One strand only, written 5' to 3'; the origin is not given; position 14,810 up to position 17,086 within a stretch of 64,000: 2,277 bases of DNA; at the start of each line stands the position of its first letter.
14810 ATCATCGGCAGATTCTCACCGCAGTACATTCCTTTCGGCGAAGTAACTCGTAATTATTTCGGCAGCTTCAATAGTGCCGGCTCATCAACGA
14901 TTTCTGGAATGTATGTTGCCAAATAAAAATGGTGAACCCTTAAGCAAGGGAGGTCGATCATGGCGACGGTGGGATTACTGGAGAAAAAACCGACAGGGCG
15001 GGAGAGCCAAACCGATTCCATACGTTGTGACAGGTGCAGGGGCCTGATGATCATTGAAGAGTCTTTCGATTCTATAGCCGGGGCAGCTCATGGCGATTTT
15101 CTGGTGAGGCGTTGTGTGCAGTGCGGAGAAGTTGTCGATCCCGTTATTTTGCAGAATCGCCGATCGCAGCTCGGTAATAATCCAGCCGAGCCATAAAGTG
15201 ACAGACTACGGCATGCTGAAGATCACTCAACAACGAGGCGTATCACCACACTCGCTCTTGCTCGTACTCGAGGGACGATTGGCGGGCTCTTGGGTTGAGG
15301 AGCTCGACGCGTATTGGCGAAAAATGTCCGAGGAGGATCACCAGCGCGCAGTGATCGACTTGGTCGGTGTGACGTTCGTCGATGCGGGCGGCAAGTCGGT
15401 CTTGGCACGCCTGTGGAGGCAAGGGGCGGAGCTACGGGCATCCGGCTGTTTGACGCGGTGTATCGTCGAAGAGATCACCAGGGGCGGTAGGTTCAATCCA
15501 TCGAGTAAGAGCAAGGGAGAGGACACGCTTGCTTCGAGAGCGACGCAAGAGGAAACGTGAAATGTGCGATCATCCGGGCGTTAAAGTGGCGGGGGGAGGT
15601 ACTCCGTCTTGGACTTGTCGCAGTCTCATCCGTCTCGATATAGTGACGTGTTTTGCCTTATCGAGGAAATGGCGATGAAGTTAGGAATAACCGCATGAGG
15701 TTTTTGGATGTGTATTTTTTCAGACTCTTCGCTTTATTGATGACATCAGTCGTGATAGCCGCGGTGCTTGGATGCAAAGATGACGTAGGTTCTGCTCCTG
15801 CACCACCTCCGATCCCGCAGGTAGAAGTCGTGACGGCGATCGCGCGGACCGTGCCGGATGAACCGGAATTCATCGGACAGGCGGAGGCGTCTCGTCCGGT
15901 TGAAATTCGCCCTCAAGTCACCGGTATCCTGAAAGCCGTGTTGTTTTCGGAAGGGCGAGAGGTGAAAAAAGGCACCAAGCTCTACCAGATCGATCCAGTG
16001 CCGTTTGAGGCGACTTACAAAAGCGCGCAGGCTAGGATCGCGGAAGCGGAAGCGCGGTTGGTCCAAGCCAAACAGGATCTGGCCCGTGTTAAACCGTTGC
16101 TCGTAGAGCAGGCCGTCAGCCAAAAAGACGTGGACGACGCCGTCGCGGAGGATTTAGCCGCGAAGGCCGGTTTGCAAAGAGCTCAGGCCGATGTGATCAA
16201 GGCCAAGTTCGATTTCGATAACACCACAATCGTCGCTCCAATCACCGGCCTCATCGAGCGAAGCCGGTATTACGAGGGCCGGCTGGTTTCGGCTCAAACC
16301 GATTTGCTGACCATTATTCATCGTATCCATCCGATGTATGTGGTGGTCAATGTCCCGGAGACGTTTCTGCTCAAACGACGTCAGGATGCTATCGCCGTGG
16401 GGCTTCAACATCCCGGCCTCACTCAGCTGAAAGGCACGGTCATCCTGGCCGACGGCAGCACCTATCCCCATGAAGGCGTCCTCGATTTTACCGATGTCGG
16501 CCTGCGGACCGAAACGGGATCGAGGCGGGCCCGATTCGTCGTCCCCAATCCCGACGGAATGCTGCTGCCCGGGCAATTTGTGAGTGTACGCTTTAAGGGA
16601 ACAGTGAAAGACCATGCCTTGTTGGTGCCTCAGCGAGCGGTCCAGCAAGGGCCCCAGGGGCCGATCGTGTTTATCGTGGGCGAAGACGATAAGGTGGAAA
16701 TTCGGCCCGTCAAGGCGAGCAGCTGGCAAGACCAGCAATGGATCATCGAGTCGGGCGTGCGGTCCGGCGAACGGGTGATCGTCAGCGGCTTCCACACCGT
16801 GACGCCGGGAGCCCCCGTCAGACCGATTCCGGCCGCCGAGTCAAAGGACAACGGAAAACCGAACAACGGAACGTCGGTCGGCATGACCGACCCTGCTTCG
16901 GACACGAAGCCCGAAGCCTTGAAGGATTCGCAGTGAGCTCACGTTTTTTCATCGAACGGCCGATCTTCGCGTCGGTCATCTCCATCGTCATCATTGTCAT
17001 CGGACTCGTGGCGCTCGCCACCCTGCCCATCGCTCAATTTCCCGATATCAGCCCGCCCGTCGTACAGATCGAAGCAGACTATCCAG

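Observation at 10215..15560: CDGSH Fe-S protein + GAF/sigma54 activator linked to two near-identical sigma54 promoters with GCCGA/TCGGC palindromes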

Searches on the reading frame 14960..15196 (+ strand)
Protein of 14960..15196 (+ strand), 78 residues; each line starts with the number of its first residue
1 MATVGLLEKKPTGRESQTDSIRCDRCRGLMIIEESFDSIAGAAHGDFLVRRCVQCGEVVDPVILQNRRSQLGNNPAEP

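Call 5: search_protein_families(library=pfam, proteins=[window:14960-15196:+], max_evalue=0.01)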
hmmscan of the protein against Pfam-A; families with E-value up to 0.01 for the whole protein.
window:14960-15196:+ (78 aa): 0 families

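Call 27: search_protein_families(library=ncbifam, proteins=[window:14960-15196:+], max_evalue=0.01)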
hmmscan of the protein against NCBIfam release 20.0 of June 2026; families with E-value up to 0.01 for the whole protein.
window:14960-15196:+ (78 aa): 0 families

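Call 50: search_solved_structures(query=window:14960-15196:+, max_evalue=1)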
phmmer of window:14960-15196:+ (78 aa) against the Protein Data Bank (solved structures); distinct sequences matched with E-value up to 1: 10.
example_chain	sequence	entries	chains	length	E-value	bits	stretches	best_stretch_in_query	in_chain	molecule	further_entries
7f4e_A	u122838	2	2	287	0.15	15.8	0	38-68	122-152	NAD-dependent protein deacetylase HST2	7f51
1q1a_A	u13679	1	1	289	0.16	15.7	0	38-68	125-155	HST2 protein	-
1szc_A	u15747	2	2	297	0.17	15.6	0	38-68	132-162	NAD-dependent deacetylase HST2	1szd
1q17_A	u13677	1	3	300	0.18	15.6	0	38-68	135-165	HST2 protein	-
2od7_A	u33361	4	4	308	0.19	15.5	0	38-68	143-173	NAD-dependent deacetylase HST2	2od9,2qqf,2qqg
4gp7_A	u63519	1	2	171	0.2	15.5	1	17-61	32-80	Metallophosphoesterase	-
2od2_A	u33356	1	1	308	0.2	15.5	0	38-68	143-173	NAD-dependent deacetylase HST2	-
4jst_A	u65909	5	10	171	0.2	15.5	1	17-61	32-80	Metallophosphoesterase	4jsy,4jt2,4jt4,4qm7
1q14_A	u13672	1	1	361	0.28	15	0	38-68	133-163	HST2 protein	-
4gp6_A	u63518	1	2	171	0.74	13.6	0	17-61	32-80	Metallophosphoesterase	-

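Call 68: search_solved_structures(query=A2, max_evalue=1)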
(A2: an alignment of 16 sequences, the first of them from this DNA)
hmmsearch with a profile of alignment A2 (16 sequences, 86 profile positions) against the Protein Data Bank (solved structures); distinct sequences matched with E-value up to 1: 1.
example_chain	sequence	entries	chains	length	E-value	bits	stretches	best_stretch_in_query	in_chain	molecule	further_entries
2lxw_A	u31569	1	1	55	0.87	12.4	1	54-76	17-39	XIAP-associated factor 1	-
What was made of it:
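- Tried and rejected: Nothing found (calls 5, 27, 50, 68).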

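Call 74: predict_structure(protein=window:14960-15196:+)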
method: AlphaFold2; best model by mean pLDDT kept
length: 78 residues; sequences in the alignment: 1
mean_pLDDT: 56.0   pTM: 0.40
mean pLDDT of the five models: 56.0, 54.1, 52.8, 49.9, 43.9
residues with pLDDT >= 90: 0; 70-90: 18; 50-70: 22; < 50: 38
segments of 3 or more residues with pLDDT < 50: 1-3, 5-7, 9-11, 13-18, 36-45, 65-73, 75-78
pLDDT, mean of each block of 10 residues (from residue 1): 45 47 78 54 54 74 49 44
secondary structure, 60 per line:
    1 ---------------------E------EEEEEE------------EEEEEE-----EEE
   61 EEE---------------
elements in order: E29-34 E47-52 E58-63

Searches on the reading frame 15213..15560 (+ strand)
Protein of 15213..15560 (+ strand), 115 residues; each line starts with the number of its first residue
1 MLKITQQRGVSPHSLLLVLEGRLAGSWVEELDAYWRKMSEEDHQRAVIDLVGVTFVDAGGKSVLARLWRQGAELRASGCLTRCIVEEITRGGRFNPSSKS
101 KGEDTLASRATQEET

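Call 5: search_protein_families(library=pfam, proteins=[window:15213-15560:+], max_evalue=0.01)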
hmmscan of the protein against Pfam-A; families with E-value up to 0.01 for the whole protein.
window:15213-15560:+ (115 aa): 2 families
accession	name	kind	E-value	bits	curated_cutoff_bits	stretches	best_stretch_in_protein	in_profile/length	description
PF13466.11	STAS_2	-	0.00016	22.3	29.2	1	17-72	1-55/80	STAS domain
PF01740.26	STAS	-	0.0024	18.1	22.6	1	10-71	10-68/106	STAS domain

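Call 27: search_protein_families(library=ncbifam, proteins=[window:15213-15560:+], max_evalue=0.01)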
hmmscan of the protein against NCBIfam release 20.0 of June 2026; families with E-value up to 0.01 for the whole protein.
window:15213-15560:+ (115 aa): 1 family
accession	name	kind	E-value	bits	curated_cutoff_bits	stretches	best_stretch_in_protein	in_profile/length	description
NF033618.0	mlaB_1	equivalog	0.0035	17.7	90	1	16-72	11-64/94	lipid asymmetry maintenance protein MlaB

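Call 51: search_solved_structures(query=window:15213-15560:+, max_evalue=1)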
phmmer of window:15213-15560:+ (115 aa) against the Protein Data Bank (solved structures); distinct sequences matched with E-value up to 1: 2.
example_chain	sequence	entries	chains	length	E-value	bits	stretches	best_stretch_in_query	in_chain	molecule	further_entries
7v73_A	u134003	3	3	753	0.46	13.8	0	27-96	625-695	Prestin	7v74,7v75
1ue9_A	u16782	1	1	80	0.85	13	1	5-60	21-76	Intersectin 2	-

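Call 67: search_solved_structures(query=A1, max_evalue=1)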
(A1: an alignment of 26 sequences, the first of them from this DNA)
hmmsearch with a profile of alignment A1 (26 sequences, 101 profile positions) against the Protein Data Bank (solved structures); distinct sequences matched with E-value up to 1: 12.
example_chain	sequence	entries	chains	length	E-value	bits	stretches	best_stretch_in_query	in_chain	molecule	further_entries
1tid_B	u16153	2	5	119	0.00048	23.7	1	5-62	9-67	Anti-sigma F factor antagonist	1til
2c4i_A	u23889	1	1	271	0.00079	23.1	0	48-67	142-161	AVIDIN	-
1sbo_A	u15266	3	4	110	0.00085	22.9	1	2-87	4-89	Putative anti-sigma factor antagonist TM1442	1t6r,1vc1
1th8_B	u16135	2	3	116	0.0012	22.5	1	5-62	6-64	Anti-sigma F factor antagonist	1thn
1auz_A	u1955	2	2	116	0.035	17.8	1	7-62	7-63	SPOIIAA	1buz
4hyl_A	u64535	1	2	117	0.037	17.7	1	11-74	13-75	Stage II sporulation protein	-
8ih8_A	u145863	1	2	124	0.045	17.4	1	4-67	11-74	Anti-sigma-F factor antagonist RsfB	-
4qtp_A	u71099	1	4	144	0.29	14.8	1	8-69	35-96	Anti-sigma factor antagonist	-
6xbd_K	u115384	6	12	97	0.32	14.7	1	14-66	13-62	Phospholipid ABC transporter-binding protein MlaB | Lipid asymmetry maintenance protein MlaB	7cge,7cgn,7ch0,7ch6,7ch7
6zy2_B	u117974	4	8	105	0.39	14.4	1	14-66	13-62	ABC transporter maintaining OM lipid asymmetry, cytoplasmic STAS component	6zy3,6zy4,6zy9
6xgy_B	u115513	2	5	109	0.42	14.3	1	14-66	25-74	ABC transporter maintaining OM lipid asymmetry, cytoplasmic STAS component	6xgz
2cam_A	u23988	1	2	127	0.77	13.5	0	49-67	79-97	AVIDIN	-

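Call 69: search_protein_families(library=pfam, alignment_id=A1, max_evalue=0.01)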
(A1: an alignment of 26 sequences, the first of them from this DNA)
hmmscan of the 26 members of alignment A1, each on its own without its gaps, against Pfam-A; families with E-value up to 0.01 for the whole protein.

A. member 1, seq(115 aa): 2 families
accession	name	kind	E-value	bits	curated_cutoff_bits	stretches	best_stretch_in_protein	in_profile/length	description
PF13466.11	STAS_2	-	0.00016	22.3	29.2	1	17-72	1-55/80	STAS domain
PF01740.26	STAS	-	0.0024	18.1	22.6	1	10-71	10-68/106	STAS domain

B. families by the number of members that match (of 26 scanned): 2 families
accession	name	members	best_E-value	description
PF13466.11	STAS_2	17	1.2e-06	STAS domain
PF01740.26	STAS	13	1.7e-07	STAS domain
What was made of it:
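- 15213..15560 (+): STAS-domain protein in which the usual phospho-serine position is alanine. 17 of 26 members match Pfam STAS_2 (call 69).
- On SpoIIAA-type anti-sigma-factor antagonist: 17 of 26 members match STAS_2 (call 69).
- Checked: The single-sequence hit is weak, but the family profile confirms it (calls 67, 69).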

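Call 75: search_solved_structures(query=A1, max_evalue=0.05, show_alignments=5)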
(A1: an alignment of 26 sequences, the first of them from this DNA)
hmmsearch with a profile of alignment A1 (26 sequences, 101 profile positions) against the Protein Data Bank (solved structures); distinct sequences matched with E-value up to 0.05: 7.
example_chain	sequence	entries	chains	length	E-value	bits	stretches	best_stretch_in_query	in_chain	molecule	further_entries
1tid_B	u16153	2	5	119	0.00048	23.7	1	5-62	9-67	Anti-sigma F factor antagonist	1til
2c4i_A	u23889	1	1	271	0.00079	23.1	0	48-67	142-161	AVIDIN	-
1sbo_A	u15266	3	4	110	0.00085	22.9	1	2-87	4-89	Putative anti-sigma factor antagonist TM1442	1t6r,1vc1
1th8_B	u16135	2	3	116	0.0012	22.5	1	5-62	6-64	Anti-sigma F factor antagonist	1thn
1auz_A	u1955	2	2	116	0.035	17.8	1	7-62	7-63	SPOIIAA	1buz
4hyl_A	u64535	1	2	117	0.037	17.7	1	11-74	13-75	Stage II sporulation protein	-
8ih8_A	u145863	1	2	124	0.045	17.4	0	4-67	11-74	Anti-sigma-F factor antagonist RsfB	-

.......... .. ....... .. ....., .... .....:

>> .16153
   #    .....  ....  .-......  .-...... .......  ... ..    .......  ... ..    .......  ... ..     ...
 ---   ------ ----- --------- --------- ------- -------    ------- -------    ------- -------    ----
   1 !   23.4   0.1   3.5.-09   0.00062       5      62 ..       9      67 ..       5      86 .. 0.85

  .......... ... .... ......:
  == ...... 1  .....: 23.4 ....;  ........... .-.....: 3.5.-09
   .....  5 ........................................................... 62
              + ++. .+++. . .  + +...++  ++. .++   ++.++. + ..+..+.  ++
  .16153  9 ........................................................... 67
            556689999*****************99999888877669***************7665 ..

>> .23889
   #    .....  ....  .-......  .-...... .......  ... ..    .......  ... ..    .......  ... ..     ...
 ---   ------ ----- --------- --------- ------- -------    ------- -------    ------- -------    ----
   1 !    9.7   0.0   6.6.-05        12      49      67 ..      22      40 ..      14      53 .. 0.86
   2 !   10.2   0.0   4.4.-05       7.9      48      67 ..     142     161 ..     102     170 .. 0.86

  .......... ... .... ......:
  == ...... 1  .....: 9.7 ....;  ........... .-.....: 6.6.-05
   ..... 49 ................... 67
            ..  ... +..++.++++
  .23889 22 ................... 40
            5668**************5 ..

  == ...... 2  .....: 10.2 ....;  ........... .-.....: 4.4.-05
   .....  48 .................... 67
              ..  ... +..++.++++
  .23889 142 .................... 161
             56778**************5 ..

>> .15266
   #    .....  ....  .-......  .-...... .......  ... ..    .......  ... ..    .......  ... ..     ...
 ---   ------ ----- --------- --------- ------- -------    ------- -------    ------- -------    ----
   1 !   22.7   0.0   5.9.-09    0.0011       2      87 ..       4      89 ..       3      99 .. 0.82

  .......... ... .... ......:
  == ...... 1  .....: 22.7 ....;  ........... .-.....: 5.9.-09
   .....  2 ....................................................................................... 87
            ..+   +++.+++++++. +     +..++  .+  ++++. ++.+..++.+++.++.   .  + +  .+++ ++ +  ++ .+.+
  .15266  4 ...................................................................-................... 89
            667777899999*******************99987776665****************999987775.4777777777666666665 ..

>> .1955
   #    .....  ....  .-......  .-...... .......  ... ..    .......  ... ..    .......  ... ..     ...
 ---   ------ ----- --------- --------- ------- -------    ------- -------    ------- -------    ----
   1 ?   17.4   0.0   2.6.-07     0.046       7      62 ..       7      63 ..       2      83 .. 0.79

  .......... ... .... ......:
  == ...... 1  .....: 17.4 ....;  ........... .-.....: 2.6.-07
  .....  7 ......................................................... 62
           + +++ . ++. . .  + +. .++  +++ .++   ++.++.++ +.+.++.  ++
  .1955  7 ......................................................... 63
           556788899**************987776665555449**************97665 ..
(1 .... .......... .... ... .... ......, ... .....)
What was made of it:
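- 15213..15560 (+): Family profile matches SpoIIAA-type antagonists at 5e-4 (calls 67, 75).
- On SpoIIAA-type anti-sigma-factor antagonist: The family profile matches 1tid, 1th8 and 1sbo at 5e-4 to 1e-3 (calls 67, 75). The family consensus at that position is alanine (fIDAeGk against FMDSSG, call 75).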

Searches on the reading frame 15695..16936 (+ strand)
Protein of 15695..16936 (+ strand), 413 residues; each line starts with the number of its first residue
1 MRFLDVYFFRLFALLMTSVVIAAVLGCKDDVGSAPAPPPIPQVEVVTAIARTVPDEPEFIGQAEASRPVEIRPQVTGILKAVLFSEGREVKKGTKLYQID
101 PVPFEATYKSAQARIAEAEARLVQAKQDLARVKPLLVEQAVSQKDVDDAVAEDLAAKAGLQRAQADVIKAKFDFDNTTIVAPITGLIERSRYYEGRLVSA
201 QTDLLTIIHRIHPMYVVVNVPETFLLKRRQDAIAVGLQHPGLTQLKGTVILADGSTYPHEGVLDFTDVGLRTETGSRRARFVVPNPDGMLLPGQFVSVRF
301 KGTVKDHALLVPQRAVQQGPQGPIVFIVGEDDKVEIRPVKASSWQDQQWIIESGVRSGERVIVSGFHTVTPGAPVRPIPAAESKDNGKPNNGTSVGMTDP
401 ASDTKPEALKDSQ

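Call 5: search_protein_families(library=pfam, proteins=[window:15695-16936:+], max_evalue=0.01)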
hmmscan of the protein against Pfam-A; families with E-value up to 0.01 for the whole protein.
window:15695-16936:+ (413 aa): 4 families
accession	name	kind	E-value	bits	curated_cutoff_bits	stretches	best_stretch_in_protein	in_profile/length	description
PF16576.10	HlyD_D23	-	4e-10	39.8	30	1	65-296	16-214/214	Barrel-sandwich domain of CusB or HlyD membrane-fusion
PF13437.12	HlyD_3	-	3.1e-07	31.5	22.2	1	178-264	1-88/106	HlyD family secretion protein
PF13533.13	Biotin_lipoyl_2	-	5.6e-05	23.3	29.8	1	69-100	1-32/32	Biotin-lipoyl like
PF00529.27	CusB_dom_1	-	0.00013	22.5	26.5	1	43-363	4-89/89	Cation efflux system protein CusB domain 1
